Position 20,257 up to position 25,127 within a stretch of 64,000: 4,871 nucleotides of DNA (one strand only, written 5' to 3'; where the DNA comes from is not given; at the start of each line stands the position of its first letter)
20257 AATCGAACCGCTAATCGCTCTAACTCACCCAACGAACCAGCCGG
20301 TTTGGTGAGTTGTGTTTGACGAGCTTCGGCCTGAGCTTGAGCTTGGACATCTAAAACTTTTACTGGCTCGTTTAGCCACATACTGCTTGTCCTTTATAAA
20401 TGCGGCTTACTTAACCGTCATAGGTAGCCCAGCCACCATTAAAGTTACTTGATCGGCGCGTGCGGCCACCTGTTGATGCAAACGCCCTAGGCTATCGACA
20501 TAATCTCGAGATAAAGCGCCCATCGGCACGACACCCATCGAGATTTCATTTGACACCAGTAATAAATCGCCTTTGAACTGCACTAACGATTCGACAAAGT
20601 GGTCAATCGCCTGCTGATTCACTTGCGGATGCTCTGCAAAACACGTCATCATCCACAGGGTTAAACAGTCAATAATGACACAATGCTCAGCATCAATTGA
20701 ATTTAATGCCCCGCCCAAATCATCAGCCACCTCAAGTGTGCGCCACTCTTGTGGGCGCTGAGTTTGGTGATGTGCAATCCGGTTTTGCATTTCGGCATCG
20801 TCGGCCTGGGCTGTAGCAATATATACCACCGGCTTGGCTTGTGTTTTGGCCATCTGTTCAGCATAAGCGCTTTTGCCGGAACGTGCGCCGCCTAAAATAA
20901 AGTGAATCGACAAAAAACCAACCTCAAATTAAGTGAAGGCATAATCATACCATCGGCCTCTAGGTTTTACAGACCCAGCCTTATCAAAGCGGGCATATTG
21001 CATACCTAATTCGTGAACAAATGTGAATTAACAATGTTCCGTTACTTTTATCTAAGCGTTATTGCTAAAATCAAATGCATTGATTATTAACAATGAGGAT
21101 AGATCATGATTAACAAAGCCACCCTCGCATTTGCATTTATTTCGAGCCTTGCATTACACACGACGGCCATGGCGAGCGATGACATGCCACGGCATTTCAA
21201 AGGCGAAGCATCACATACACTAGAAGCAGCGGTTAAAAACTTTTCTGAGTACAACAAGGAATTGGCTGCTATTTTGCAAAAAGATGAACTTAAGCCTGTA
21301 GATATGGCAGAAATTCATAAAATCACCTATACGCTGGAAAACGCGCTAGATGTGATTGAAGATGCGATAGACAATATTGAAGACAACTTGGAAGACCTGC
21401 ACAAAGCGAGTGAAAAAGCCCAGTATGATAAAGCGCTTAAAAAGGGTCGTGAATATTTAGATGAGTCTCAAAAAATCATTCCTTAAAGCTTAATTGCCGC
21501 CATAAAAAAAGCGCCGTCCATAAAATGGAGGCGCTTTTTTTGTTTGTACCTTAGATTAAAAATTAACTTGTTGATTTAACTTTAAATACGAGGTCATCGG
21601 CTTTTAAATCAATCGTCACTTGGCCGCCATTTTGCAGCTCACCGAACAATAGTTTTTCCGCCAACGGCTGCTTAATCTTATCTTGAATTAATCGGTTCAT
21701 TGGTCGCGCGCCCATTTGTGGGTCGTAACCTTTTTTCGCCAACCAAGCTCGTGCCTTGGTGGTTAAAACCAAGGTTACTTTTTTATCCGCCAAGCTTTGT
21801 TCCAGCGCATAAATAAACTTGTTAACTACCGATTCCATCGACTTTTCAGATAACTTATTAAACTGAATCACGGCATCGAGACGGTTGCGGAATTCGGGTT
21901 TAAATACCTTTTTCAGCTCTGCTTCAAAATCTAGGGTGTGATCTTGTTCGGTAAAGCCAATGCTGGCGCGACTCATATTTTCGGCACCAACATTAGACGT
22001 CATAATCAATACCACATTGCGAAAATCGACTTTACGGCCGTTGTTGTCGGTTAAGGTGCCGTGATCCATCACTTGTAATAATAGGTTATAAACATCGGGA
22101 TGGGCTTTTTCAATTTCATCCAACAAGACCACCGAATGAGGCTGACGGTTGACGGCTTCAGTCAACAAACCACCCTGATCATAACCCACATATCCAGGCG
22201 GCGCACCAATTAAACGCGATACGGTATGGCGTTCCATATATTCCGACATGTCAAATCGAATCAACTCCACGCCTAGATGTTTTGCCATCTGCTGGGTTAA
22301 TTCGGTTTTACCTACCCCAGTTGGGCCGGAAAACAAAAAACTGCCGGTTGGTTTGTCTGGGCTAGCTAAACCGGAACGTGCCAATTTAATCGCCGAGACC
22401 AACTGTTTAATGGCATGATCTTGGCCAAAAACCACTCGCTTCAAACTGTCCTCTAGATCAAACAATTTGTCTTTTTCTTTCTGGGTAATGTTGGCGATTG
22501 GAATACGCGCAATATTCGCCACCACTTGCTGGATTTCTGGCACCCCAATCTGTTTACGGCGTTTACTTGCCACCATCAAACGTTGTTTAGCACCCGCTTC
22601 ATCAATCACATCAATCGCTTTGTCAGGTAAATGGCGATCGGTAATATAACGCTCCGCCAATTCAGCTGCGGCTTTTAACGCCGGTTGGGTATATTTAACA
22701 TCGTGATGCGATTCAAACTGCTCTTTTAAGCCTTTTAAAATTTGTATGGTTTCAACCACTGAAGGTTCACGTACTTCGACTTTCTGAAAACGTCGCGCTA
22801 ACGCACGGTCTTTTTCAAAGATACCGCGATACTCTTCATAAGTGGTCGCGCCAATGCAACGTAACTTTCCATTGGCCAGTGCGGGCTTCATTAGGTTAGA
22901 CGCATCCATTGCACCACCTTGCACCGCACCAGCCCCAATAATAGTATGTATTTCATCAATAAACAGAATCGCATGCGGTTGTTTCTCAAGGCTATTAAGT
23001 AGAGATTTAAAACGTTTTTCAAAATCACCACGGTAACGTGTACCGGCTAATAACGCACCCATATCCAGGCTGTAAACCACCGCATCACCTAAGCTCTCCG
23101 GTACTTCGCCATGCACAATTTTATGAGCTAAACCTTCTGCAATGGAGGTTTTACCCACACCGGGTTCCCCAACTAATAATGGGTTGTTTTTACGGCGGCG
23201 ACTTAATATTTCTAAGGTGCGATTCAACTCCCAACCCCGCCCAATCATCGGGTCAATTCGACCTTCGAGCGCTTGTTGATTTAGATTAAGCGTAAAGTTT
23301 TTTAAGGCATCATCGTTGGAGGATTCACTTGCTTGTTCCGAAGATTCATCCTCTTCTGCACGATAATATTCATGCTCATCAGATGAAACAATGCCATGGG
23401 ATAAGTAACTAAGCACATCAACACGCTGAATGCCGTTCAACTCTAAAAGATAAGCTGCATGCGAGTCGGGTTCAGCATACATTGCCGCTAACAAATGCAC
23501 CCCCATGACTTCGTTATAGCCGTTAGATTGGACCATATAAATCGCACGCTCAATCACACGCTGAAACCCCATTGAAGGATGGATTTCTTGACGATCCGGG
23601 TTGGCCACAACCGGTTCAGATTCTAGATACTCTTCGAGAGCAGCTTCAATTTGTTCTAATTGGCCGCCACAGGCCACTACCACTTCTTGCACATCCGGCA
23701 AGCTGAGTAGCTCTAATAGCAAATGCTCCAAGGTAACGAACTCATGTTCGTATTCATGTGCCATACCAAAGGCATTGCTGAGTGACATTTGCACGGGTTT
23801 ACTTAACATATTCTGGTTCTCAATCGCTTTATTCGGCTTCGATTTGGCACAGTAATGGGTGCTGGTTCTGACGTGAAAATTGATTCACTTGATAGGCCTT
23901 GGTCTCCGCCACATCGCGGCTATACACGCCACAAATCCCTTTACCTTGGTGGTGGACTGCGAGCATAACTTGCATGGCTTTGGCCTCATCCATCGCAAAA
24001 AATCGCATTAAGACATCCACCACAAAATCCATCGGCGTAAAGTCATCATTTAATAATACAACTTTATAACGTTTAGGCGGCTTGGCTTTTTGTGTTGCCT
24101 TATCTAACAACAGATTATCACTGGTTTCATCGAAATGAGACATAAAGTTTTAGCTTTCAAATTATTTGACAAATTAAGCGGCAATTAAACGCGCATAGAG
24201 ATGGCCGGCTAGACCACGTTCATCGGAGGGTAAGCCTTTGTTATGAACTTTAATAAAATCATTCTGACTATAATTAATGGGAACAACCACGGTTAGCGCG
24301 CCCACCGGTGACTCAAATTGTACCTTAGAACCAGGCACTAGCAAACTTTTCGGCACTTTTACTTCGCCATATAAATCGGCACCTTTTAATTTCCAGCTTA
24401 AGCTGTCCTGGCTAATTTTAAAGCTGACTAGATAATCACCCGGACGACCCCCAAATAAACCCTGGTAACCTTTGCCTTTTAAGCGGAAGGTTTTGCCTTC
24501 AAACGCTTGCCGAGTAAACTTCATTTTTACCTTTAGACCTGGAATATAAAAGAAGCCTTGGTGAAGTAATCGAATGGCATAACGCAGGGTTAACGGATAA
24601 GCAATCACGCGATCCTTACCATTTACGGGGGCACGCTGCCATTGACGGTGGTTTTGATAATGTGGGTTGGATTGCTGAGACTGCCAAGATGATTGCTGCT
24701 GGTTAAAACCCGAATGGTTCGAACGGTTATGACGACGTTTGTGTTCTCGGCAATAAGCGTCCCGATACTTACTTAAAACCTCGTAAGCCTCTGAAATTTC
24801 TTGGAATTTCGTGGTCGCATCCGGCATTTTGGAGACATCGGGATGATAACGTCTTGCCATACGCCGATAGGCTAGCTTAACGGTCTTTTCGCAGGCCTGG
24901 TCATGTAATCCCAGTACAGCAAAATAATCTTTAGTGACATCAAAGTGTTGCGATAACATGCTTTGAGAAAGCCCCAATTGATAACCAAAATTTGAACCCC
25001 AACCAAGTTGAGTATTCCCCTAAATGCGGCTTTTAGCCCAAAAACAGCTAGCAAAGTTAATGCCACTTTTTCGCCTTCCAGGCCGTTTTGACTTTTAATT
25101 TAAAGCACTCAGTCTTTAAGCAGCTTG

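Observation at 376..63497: Hyper-abundant self-complementary motif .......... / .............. scattered through genes and spacers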

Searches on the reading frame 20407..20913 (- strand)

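Call 48: search_protein_families(library=pfam, proteins=[window:20407-20913:-], max_evalue=0.000001)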
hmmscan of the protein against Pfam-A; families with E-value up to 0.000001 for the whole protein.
window:20407-20913:- (168 aa): 1 family
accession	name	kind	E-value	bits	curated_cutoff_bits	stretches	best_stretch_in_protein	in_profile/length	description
PF02283.22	CobU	-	3.2e-57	193.2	27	1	5-166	2-167/168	Cobinamide kinase / cobinamide phosphate guanyltransferase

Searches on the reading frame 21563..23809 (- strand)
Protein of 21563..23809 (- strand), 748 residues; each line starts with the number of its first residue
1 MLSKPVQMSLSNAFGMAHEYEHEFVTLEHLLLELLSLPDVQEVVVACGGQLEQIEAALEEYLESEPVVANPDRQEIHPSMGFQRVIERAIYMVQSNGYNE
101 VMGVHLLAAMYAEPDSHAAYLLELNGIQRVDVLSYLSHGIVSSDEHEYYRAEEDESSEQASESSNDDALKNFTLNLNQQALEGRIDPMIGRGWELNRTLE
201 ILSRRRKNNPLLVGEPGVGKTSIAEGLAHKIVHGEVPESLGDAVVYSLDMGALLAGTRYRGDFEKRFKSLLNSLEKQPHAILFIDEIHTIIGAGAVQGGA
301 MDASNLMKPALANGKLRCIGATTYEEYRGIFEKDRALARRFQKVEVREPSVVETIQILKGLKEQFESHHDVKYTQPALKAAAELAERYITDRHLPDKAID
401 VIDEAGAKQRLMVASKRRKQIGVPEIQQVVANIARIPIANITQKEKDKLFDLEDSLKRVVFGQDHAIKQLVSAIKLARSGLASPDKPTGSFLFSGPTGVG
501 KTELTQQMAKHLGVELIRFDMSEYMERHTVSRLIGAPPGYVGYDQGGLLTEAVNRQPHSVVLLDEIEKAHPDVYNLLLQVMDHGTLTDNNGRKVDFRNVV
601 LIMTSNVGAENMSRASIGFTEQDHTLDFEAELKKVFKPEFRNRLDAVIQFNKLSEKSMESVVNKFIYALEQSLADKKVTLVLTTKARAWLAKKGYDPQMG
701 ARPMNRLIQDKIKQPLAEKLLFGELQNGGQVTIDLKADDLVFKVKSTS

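Call 48: search_protein_families(library=pfam, proteins=[window:21563-23809:-], max_evalue=0.000001)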
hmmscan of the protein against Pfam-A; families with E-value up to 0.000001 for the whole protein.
window:21563-23809:- (748 aa): 13 families
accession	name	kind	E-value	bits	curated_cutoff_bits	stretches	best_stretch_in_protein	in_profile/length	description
PF07724.20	AAA_2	-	4.3e-70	235.5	27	1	486-646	1-165/166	AAA domain (Cdc48 subfamily)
PF00004.35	AAA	-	9.2e-29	101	21.2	2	211-344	2-126/131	ATPase family associated with various cellular activities (AAA)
PF17871.7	AAA_lid_9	-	6.2e-27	94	22.8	1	351-447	2-95/104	AAA lid domain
PF10431.15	ClpB_D2-small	-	2.2e-26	92.1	21.9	1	653-733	1-81/81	C-terminal, D2-small domain, of ClpB protein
PF07728.20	AAA_5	-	2.4e-20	73.4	22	1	491-609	2-125/139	AAA domain (dynein-related subfamily)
PF13191.12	AAA_16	-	3.9e-12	47.4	32.6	0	189-235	3-52/167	AAA ATPase domain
PF13401.12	AAA_22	-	2.1e-11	44.7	27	0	489-582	6-109/130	AAA domain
PF05496.18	RuvB_N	-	1.9e-09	38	27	0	461-520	10-64/159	Holliday junction DNA helicase RuvB P-loop domain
PF02861.25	Clp_N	-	3.1e-08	34.1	20.7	0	13-62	1-52/53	Clp amino terminal domain, pathogenicity island component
PF00158.32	Sigma54_activat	-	9.7e-08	32.3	20.2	0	489-612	23-148/168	Sigma-54 interaction domain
PF05621.17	TniB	-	2.8e-07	30.6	22.4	0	195-347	23-185/189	Bacterial TniB protein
PF12775.13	AAA_7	-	5.6e-07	29.7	25.8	0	490-591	35-140/181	P-loop containing dynein motor region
PF13173.12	AAA_14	-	9.8e-07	29.3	27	0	492-582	6-86/129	AAA domain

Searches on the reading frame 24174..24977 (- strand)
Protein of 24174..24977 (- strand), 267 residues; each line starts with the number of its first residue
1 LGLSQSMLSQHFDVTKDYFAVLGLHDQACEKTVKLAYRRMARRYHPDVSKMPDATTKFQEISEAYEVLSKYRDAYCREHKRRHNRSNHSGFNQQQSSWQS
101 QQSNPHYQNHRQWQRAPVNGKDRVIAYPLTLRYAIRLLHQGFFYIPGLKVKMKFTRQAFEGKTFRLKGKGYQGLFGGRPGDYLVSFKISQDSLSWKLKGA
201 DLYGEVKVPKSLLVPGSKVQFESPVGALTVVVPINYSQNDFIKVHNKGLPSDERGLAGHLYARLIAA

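Call 48: search_protein_families(library=pfam, proteins=[window:24174-24977:-], max_evalue=0.000001)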
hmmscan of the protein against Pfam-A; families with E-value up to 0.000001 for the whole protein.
window:24174-24977:- (267 aa): 2 families
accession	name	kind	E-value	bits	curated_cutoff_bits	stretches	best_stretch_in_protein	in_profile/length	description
PF00226.36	DnaJ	-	4.8e-17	62.2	27.8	1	17-70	1-55/63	DnaJ domain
PF01556.23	DnaJ_C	-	2e-12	47.8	26.6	1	152-263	36-146/152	DnaJ C terminal domain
